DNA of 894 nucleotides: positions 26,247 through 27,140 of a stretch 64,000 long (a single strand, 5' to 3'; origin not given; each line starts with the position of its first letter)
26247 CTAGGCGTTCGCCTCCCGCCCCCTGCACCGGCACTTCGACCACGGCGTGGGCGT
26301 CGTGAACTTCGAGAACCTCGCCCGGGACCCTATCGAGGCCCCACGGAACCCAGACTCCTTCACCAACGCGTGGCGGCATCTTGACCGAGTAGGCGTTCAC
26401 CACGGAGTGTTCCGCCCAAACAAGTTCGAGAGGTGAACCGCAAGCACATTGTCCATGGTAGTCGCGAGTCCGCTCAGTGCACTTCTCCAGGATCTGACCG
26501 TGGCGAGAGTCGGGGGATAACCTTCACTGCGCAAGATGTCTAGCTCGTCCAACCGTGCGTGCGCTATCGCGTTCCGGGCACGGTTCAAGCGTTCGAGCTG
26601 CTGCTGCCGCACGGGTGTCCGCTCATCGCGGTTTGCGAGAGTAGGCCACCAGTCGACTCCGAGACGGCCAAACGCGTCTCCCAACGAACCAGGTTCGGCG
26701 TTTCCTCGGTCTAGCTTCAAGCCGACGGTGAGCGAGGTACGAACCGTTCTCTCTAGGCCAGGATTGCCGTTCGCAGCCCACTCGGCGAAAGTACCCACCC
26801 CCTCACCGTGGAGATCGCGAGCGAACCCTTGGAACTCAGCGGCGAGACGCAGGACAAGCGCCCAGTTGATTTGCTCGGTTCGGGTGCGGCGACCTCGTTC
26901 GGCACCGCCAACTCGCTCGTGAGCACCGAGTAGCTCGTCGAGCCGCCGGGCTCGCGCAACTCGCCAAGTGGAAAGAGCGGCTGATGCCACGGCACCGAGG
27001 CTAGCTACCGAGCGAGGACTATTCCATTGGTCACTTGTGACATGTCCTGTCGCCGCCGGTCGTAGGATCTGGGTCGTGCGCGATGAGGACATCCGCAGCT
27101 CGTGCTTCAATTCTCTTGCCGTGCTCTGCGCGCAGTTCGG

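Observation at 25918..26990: HEPN protein translationally coupled to an unknown SH3-like partner: candidate defence or TA module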

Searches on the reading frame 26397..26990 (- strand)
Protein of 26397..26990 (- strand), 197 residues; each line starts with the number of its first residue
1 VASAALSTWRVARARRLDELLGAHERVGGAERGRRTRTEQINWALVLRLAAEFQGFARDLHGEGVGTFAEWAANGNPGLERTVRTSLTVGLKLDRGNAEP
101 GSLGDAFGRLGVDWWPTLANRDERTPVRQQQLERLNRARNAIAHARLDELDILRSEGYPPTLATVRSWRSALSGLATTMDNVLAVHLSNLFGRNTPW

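Call 8: find_homologous_proteins(query=window:26397-26990:-, max_evalue=0.001)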
Query window:26397-26990:- (197 aa): 163 proteins with E <= 0.001 among 1195 candidates; the best 120 are listed.
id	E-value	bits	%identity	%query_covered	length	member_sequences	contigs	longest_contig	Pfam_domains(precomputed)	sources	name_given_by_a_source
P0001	1.3e-123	428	99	100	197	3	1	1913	-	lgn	-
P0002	6.7e-112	390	90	100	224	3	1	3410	-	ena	-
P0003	7.0e-79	282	68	100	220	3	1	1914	-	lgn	-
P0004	3.2e-78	280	69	100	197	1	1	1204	-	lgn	-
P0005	2.3e-76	274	68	100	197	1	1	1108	-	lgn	-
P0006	3.6e-75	270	66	100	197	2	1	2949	-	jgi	-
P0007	7.6e-75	269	68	100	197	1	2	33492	-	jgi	jgi:hypothetical protein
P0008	7.9e-75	269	68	100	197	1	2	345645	-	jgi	jgi:hypothetical protein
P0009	7.8e-74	266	64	100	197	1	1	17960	-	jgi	jgi:hypothetical protein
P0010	1.9e-73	264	64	100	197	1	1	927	-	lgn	-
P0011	2.8e-72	261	65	100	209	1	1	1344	-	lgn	-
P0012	3.4e-72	260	66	100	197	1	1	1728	-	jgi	jgi:hypothetical protein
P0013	6.3e-70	253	63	100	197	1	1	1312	-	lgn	-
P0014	7.9e-68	246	61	100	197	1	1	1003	-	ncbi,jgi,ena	-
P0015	1.2e-67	245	61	100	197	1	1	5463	-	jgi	jgi:hypothetical protein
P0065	1.8e-53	199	54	100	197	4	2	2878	PF18735.7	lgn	-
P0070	7.5e-53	197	59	87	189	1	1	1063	PF18735.7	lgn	-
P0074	2.0e-51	193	53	100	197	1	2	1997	PF18735.7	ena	-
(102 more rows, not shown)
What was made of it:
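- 26397..26990 (-): HEPN-like gene, 197 aa, the predicted RNase effector or toxin. 163 homologues, mostly 197 aa (call 8).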

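Call 11: find_related_loci(query=A1, collection=genome_contigs, flank=6000)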
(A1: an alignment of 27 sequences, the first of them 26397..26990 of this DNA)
Query A1 (197 aa) in genome_contigs; peptide patterns used: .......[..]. (x = any residue, [..] = any of these).
197 stretches matched a pattern; 114 encode a relative of the query (tblastn E <= 1e-3); the best 80 are kept; 80 distinct loci.
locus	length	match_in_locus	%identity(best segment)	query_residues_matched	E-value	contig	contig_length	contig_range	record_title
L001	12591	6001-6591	57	1-197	3e-66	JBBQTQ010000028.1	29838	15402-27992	MAG: Gaiellales bacterium isolate Co_metawrap_1850 Cmw_1850_k141_17305054_length_29838_cov_10.0000, whole genome shotgun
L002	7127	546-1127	56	1-197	1e-65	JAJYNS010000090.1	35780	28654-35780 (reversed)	MAG: Actinomycetes bacterium isolate DBS2-4.bin87 NODE_1868_length_35780_cov_16.8879, whole genome shotgun sequence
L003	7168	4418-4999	57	1-197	2e-64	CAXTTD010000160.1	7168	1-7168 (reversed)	MAG TPA_asm: uncultured Solirubrobacteraceae bacterium isolate public_SRR14722071_metawrap_bin.5 genome assembly, contig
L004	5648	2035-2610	54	3-197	1e-61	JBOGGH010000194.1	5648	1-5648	MAG: Acidimicrobiales bacterium isolate SE1507_metabat2.bin.66_sub NODE_11808_length_5648_cov_1.524362, whole genome sho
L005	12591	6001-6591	56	1-197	2e-59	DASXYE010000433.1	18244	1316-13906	MAG TPA_asm: Jatrophihabitantaceae bacterium isolate SMAG_U4816 k141_1324667, whole genome shotgun sequence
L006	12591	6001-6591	55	1-197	2e-59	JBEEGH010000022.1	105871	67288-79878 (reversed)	MAG: Acidimicrobiaceae bacterium isolate BP_82 scaffold_242921, whole genome shotgun sequence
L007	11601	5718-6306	60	1-197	2e-59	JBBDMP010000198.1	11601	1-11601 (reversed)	MAG: Gaiellales bacterium isolate LejiaB_69_93 Lejia_B_7153_length_11601_cov_65, whole genome shotgun sequence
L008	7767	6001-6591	55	1-197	3e-59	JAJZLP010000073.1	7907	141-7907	MAG: Actinomycetes bacterium isolate MAS3.bin127 NODE_18605_length_7907_cov_4.555141, whole genome shotgun sequence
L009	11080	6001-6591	55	1-197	6e-59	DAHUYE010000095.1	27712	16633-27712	MAG TPA_asm: Actinobacteria bacterium isolate clean269 k141_918386, whole genome shotgun sequence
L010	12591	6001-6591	53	1-197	5e-59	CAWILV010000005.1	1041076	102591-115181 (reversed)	MAG: uncultured Solirubrobacterales bacterium isolate MFD04434.bin.1.136 genome assembly, contig: contig_7440, whole gen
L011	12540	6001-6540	58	2-181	9e-59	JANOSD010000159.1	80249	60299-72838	MAG: Actinomycetes bacterium isolate VAR_4_concoct_328 VAR_4_k141_413219, whole genome shotgun sequence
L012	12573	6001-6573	55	1-191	2e-55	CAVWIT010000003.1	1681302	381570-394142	MAG: uncultured Solirubrobacterales bacterium isolate MFD02248.bin.1.55 genome assembly, contig: contig_3777, whole geno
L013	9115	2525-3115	50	1-197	2e-55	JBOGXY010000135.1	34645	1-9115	MAG: Solirubrobacteraceae bacterium isolate TC-S_metabat2.bin.27_sub k127_1790915, whole genome shotgun sequence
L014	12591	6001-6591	51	1-197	4e-55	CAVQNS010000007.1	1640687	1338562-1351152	MAG: uncultured Solirubrobacteraceae bacterium isolate MFD00964.bin.2.46 genome assembly, contig: contig_9704, whole gen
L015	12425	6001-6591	49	1-197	1e-54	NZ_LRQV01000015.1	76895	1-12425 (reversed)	Micromonospora rosaria strain DSM 803 contig015, whole genome shotgun sequence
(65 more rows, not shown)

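Call 28: find_encoding_contigs(protein=P0008, flank=8000, max_places=2)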
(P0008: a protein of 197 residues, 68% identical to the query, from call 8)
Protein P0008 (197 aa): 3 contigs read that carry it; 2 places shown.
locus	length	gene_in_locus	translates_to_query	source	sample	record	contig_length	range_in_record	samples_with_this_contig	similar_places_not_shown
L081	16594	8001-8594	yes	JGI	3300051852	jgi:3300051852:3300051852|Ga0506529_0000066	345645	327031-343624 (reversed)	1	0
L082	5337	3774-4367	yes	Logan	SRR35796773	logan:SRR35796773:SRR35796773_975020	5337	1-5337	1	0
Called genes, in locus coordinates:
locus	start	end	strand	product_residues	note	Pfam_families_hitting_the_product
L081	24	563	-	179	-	PF00300:His_Phos_1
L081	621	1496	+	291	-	PF23441:SDR (weak), PF00106:adh_short, PF08659:KR, PF13561:adh_short_C2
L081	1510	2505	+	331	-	PF01966:HD, PF13286:HD_assoc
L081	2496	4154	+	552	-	PF01807:Zn_ribbon_DnaG, PF08275:DNAG_N, PF01751:Toprim, PF13362:Toprim_3, PF13662:Toprim_4, PF13155:Toprim_2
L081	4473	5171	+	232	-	-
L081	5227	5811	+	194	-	PF14213:DUF4325 (weak)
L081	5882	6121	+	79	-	PF14452:Multi_ubiq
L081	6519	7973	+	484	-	PF00899:ThiF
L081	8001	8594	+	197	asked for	-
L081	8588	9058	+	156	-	-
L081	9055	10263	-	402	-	PF14659:Phage_int_SAM_3, PF00589:Phage_integrase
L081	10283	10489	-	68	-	PF12728:HTH_17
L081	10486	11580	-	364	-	PF05063:MT-A70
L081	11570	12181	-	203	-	PF23649:FKBP15 (weak)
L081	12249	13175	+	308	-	-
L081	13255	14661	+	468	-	-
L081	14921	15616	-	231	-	-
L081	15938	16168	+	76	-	PF09954:DUF2188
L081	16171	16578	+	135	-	-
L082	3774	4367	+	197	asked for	-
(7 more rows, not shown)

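Call 29: find_encoding_contigs(protein=P0002, flank=8000, max_places=3)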
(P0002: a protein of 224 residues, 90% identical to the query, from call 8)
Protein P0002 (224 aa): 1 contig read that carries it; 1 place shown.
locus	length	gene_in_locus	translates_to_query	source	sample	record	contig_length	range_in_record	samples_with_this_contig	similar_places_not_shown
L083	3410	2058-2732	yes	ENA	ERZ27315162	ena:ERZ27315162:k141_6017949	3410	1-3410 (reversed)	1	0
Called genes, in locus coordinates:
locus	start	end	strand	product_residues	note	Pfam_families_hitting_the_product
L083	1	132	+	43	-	?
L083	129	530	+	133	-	PF13650:Asp_protease_2 (weak)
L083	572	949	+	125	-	-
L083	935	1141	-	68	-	-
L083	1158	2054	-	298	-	PF13391:HNH_2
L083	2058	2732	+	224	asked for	-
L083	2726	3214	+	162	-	-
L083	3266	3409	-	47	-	?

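Call 30: predict_structure(alignment_id=A3)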
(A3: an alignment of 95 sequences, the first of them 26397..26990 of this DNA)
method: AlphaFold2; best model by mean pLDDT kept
length: 197 residues; sequences in the alignment: 95
mean_pLDDT: 95.1   pTM: 0.91
mean pLDDT of the five models: 95.1, 94.9, 94.4, 93.9, 93.6
residues with pLDDT >= 90: 177; 70-90: 12; 50-70: 8; < 50: 0
segments of 3 or more residues with pLDDT < 50: none
pLDDT, mean of each block of 10 residues (from residue 1): 97 97 82 70 97 98 99 98 97 93 98 98 98 98 96 95 96 99 99 98
secondary structure, 60 per line:
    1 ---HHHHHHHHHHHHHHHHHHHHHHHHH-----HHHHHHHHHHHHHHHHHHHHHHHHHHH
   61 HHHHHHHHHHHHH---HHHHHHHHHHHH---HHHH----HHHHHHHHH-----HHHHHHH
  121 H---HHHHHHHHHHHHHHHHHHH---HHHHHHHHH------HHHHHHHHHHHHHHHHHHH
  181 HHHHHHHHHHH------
elements in order: H4-28 H34-73 H77-88 H92-95 H100-108 H114-121 H125-143 H147-155 H162-191
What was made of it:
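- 26397..26990 (-): All-alpha AF2 model, pLDDT 95 (call 30).
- On HEPN superfamily: The AF2 model is entirely helical with pLDDT 95 (call 30).
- Checked: The AF2 model is all-helical, pLDDT 95 (call 30).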

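Call 34: fold_search(model_id=the predicted structure, library=pdb)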
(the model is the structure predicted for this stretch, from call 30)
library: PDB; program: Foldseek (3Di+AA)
matches with E <= 10: 160; with E <= 0.001: 0
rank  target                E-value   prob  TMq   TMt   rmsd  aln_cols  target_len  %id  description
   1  8w6e_A                1.7e+00  0.07  0.17  0.21  18.8       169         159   15  De novo design of HBC599 binder (released 2024-11-27)
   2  3i9w                  1.9e+00  0.10  0.23  0.18  20.9       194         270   12  Crystal structure of the E. coli histidine kinase sensor TorS sensor domain (released 2009-10-06)
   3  1mlj                  2.2e+00  0.06  0.17  0.20  14.9       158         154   16  STRUCTURAL AND FUNCTIONAL EFFECTS OF APOLAR MUTATIONS OF VAL68(E11) IN MYOGLOBIN (released 1994-08-31)
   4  6m6z_A                2.3e+00  0.11  0.22  0.22  11.6       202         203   12  A de novo designed transmembrane nanopore, TMH4C4 (released 2020-06-24)
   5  4kjp_A                2.9e+00  0.08  0.21  0.11  18.0       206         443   13  Structure of the CLC-ec1 deltaNC construct in the absence of halide (released 2013-08-21)
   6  6egc                  3.0e+00  0.08  0.19  0.24  17.6       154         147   16  Single-chain version of 2L4HC2_23 (PDB 5J0K) (released 2019-05-29)
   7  9cus_C                3.0e+00  0.04  0.18  0.09  18.0       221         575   12  BmrCD in the outward-facing conformation bound to Hoechsts (released 2025-08-13)
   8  8tn1_A                3.1e+00  0.08  0.20  0.25  18.9       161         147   17  De novo designed protein binds poly ADP ribose polymerase inhibitors (PARPi) - apo (released 2024-04-24)
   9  5f3o_A                3.1e+00  0.07  0.22  0.22  20.4       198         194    8  Crystal structure of EhRNaseIII229 from Entamoeba histolytica complexed with Mn2+ (released 2016-12-28)
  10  6qd6_H                3.1e+00  0.06  0.20  0.12  12.8       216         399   11  Molecular scaffolds expand the nanobody toolkit for cryo-EM applications: crystal structure of Mb-cHopQ-Nb207 (released 2019-12-18)
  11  2ra1                  3.1e+00  0.05  0.18  0.10  22.2       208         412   13  Crystal structure of the N-terminal part of the bacterial S-layer protein SbsC (released 2008-08-19)
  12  4zvb_A                3.3e+00  0.04  0.15  0.19  17.5       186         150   17  Crystal structure of globin domain of the E. coli DosC - form II (ferrous) (released 2015-11-11)
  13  4v7f_o                3.5e+00  0.13  0.29  0.19  10.5       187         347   12  Arx1 pre-60S particle. (released 2014-07-09)
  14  7dih_A                3.5e+00  0.07  0.18  0.25  16.4       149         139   14  Crystal structure of Thermoglobin Y29F mutant in complex with imidazole (released 2021-01-20)
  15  6upw_L                3.6e+00  0.21  0.33  0.42  12.2       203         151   11  Metavinculin ABD-F-actin complex (released 2020-09-30)
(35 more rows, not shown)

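Call 36: search_protein_families(library=pfam, alignment_id=A3, max_evalue=0.1)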
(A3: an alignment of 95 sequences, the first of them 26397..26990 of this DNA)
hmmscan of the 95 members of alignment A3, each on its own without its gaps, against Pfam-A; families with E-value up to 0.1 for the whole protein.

A. member 1, window:26397-26990:- (197 aa): 1 family
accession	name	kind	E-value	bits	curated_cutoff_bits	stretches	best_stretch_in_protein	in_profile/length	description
PF18735.6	HEPN_RiboL-PSP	-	0.012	15.9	28.4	1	95-148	117-162/191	RiboL-PSP-HEPN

B. families by the number of members that match (of 95 scanned): 9 families
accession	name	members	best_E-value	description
PF18735.6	HEPN_RiboL-PSP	57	1.2e-05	RiboL-PSP-HEPN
PF10400.15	Vir_act_alpha_C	2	0.028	Virulence activator alpha C-term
PF18737.6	HEPN_MAE_28990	1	0.015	MAE_28990/MAE_18760-like HEPN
PF13450.12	NAD_binding_8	1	0.029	NAD(P)-binding Rossmann-like domain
PF03886.18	ABC_trans_aux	1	0.037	ABC-type transport auxiliary lipoprotein component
PF19936.4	DUF6399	1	0.06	Family of unknown function (DUF6399)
PF20817.2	XopL_C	1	0.085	Type III effector Xcv3220, C-terminal domain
PF04783.17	DUF630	1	0.086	Protein of unknown function (DUF630)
PF06812.17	ImpA_N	1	0.087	ImpA, N-terminal, type VI secretion system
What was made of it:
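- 26397..26990 (-): PF18735 weak hits in 57/95 family members (call 36).
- On HEPN superfamily: PF18735: window protein E = 0.012, 15.9 bits against a cut-off of 28.4; 57/95 members match at E < 0.1, best 1.2e-5 (call 36).
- On RiboL-PSP-HEPN (PF18735): 15.9 bits, below 28.4 (call 36).
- No HEPN model reaches its curated threshold; the window protein scores 15.9 bits against 28.4 for PF18735 (call 36).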

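Call 37: search_solved_structures(query=A3, max_evalue=10, show_alignments=3)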
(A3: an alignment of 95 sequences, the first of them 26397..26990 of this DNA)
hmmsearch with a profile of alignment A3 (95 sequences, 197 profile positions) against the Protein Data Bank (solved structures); distinct sequences matched with E-value up to 10: 3.
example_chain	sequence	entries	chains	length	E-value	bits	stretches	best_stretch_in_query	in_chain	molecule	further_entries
3q8t_A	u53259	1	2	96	0.52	13.4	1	74-137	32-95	Beclin-1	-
1ut9_A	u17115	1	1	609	2.1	11.4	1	134-166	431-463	CELLULOSE 1,4-BETA-CELLOBIOSIDASE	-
1rq5_A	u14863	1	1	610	2.1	11.4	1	134-166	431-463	Cellobiohydrolase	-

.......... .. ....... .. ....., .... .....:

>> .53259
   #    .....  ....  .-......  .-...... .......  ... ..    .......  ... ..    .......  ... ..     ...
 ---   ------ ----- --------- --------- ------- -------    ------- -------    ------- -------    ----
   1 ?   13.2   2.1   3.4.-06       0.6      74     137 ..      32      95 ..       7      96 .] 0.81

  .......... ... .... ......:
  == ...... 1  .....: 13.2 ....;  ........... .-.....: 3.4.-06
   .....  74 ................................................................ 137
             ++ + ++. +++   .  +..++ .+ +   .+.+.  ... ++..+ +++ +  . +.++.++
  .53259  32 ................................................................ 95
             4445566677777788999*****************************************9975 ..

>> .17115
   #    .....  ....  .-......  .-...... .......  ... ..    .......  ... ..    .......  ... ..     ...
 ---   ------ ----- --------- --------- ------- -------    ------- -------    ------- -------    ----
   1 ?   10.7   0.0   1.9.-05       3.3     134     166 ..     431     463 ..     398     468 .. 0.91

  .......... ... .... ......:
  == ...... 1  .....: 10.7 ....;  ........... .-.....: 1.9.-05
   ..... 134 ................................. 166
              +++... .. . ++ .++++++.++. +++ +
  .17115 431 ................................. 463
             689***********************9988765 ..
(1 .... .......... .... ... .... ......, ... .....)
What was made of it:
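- On HEPN superfamily: No PDB sequence hit (call 37).
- A profile search of PDB sequences found nothing (call 37).
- Tried and rejected: A profile search against PDB sequences returned only chance hits (call 37).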

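Call 52: search_protein_families(library=pfam, alignment_id=A6, max_evalue=0.00001)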
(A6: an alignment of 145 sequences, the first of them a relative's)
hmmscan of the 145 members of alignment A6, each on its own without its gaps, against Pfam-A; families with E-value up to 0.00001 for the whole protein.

A. member 1, L001:7117-8013:+ (299 aa): 1 family
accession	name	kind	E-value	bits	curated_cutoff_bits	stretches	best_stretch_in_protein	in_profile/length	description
PF13391.12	HNH_2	-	1.9e-08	34.5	21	1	192-241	1-65/66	HNH endonuclease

B. families by the number of members that match (of 145 scanned): 160 families (the first 25 are shown)
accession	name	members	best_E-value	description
PF00589.27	Phage_integrase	5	3.4e-27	Phage integrase family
PF03328.21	HpcH_HpaI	3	2.7e-30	HpcH/HpaI aldolase/citrate lyase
PF00005.33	ABC_tran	3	1.1e-27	ABC transporter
PF01625.27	PMSR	2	2.9e-62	Peptide methionine sulfoxide reductase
PF00480.26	ROK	2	2.5e-61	ROK family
PF00501.34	AMP-binding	2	1.2e-59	AMP-binding enzyme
PF18855.6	baeRF_family11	2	1.2e-55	Bacterial archaeo-eukaryotic release factor family 11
PF18851.6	baeRF_family8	2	1.9e-45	Bacterial archaeo-eukaryotic release factor family 8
PF18845.6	baeRF_family3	2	1.1e-43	Bacterial archaeo-eukaryotic release factor family 3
PF18849.6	baeRF_family7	2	1e-40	Bacterial archaeo-eukaryotic release factor family 7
PF03167.25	UDG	2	3.6e-36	Uracil DNA glycosylase superfamily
PF13646.12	HEAT_2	2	4.3e-36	HEAT repeats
PF18848.6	baeRF_family6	2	3e-31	Bacterial archaeo-eukaryotic release factor family 6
PF04055.27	Radical_SAM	2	7e-19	Radical SAM superfamily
PF13513.12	HEAT_EZ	2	3.2e-18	HEAT-like repeat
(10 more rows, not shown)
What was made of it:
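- Many neighbours are ordinary metabolic genes (call 52).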

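Call 53: search_protein_families(library=padloc, alignment_id=A6, max_evalue=0.00001)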
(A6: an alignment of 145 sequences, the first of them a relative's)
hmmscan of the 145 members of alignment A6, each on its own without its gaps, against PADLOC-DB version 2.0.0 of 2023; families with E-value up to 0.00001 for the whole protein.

A. member 1, L001:7117-8013:+ (299 aa): 2 families
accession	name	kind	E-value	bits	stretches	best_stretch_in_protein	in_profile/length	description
PDLC04132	HNH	-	2.2e-23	80.8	1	168-290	145-266/286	-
PDLC03546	HNH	-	1.9e-09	34.9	1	173-286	155-267/282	Type II restriction enzyme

B. families by the number of members that match (of 145 scanned): 176 families (the first 25 are shown)
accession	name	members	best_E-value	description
PDLC04135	mad3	3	9.1e-27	mads_3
PDLC04134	mad2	3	2.1e-26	mads_2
PDLC04140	mad8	3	2.8e-10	mads_8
PDLC02919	HEAT-ARM_XIII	2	1.5e-13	-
PDLC00104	GajB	2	3.8e-11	UrvD helicase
PDLC01150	HEAT_CxxC_PDDEXK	2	1.6e-07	HEAT_CxxC_PD-DEXK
PDLC03226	MTase_II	1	5.3e-165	Type II methyltransferase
PDLC04951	PDC-S19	1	4.2e-156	-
PDLC02759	SspA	1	1.7e-139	SspA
PDLC02657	DndA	1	2.1e-139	DndA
PDLC03350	MTase_II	1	5.2e-100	Type II methyltransferase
PDLC04947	PDC-S19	1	8e-96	-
PDLC00401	SduA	1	2.3e-72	DUF4263 domain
PDLC02318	AbiEii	1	2.1e-68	AbiEii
PDLC04811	PDC-S02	1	6.5e-66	-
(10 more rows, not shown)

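Call 56: search_protein_families(library=phrogs, proteins=[window:26397-26990:-], max_evalue=0.1)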
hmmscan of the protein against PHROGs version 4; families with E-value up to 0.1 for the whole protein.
window:26397-26990:- (197 aa): 0 families

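Call 57: fold_search(model_id=the predicted structure, library=viral)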
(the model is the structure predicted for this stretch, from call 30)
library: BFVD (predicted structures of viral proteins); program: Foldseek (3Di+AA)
matches with E <= 10: 153; with E <= 0.001: 0
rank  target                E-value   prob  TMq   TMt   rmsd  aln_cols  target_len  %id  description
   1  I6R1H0                8.2e-01  0.33  0.30  0.25  14.8       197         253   11  (no name in the UniProt tables at hand)
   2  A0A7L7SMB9            9.0e-01  0.30  0.27  0.23  10.1       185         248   14  (no name in the UniProt tables at hand)
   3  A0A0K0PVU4            9.9e-01  0.13  0.25  0.17  18.6       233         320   13  Head morphogenesis protein [Roseobacter phage RDJL Phi 2]
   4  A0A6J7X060            1.3e+00  0.21  0.31  0.15  11.0       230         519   11  Phage head morphogenesis domain [uncultured Caudovirales phage]
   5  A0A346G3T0            1.3e+00  0.20  0.29  0.31  12.8       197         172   11  (no name in the UniProt tables at hand)
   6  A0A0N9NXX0            1.5e+00  0.14  0.22  0.22  16.2       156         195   15  Uncharacterized protein [Acidianus bottle-shaped virus 2 strain ABV2]
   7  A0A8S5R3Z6            1.5e+00  0.14  0.26  0.11  17.9       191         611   12  Minor capsid protein [Siphoviridae sp. ctcMb1]
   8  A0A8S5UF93            1.5e+00  0.12  0.21  0.16  20.9       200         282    9  Uncharacterized protein [Myoviridae sp. ctcyQ27]
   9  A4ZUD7                1.6e+00  0.15  0.23  0.27  17.9       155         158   17  Uncharacterized protein ORF158 [Acidianus bottle-shaped virus (isolate Italy/Pozzuoli)]
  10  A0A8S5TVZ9            1.7e+00  0.12  0.27  0.12  15.3       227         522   10  Minor capsid protein [Siphoviridae sp. ctmxA102]
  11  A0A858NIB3            1.7e+00  0.14  0.24  0.15  29.5       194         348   11  (no name in the UniProt tables at hand)
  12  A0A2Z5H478            1.8e+00  0.13  0.30  0.20  13.5       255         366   10  Head morphogenesis protein [Escherichia phage Halfdan]
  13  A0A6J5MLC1            2.1e+00  0.11  0.26  0.18  20.5       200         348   10  Uncharacterized protein [uncultured Caudovirales phage]
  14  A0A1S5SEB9            2.1e+00  0.04  0.15  0.09  23.4       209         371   10  (no name in the UniProt tables at hand)
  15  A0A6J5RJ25            2.2e+00  0.04  0.17  0.05  47.9       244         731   14  Uncharacterized protein [uncultured Caudovirales phage]
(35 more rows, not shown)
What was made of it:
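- Tried and rejected: Foldseek against PDB and BFVD gave nothing below E = 0.8 (calls 34, 57).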
